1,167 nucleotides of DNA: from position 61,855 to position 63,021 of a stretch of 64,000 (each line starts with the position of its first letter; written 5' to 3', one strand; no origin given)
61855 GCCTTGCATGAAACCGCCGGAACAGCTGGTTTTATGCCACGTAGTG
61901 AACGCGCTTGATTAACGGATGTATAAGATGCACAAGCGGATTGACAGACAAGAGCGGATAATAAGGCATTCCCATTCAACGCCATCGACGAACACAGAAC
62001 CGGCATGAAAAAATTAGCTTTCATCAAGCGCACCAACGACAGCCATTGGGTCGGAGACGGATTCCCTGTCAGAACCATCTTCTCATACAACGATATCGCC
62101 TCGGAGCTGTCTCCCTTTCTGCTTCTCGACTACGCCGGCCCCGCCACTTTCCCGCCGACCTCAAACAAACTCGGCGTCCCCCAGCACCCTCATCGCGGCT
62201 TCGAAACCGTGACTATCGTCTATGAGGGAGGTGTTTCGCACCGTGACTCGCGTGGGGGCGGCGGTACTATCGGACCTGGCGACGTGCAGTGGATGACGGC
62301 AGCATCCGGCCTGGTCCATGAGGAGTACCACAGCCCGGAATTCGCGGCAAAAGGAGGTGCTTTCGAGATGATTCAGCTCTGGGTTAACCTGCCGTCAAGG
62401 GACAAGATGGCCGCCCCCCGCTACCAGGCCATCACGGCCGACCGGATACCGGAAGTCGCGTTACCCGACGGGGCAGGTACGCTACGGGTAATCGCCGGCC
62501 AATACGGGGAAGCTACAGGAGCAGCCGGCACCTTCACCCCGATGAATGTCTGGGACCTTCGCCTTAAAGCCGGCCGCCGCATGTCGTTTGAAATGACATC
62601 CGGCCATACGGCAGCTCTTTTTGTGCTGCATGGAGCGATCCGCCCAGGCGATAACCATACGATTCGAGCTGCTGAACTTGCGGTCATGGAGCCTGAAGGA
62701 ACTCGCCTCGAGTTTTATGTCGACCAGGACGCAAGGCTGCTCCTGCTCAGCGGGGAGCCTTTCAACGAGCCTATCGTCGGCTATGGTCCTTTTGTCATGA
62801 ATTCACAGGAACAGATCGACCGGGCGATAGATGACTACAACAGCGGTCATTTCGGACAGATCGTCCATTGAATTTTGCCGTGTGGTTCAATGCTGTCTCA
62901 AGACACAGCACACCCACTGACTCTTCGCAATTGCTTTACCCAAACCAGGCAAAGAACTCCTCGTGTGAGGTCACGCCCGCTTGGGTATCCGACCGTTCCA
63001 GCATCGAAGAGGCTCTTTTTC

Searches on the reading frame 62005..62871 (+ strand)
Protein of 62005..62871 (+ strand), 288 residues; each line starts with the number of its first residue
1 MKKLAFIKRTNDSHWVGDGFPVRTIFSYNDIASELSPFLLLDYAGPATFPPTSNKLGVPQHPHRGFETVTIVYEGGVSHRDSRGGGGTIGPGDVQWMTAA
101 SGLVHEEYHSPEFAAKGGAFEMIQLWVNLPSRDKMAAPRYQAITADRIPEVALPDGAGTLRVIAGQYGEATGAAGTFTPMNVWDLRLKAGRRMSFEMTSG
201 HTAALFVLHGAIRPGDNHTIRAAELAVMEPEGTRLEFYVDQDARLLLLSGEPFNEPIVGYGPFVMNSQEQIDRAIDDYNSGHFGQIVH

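Call 80: search_protein_families(library=pfam, proteins=[window:62005-62871:+], max_evalue=1e-8)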
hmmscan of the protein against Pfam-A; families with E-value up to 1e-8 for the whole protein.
window:62005-62871:+ (288 aa): 2 families
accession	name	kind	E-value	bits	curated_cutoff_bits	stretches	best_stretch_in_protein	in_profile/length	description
PF02678.22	Pirin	-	1.2e-31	109.4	26.1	1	22-127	4-108/108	Pirin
PF05726.19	Pirin_C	-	5.5e-30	104.2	27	1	182-284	1-103/103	Pirin C-terminal cupin domain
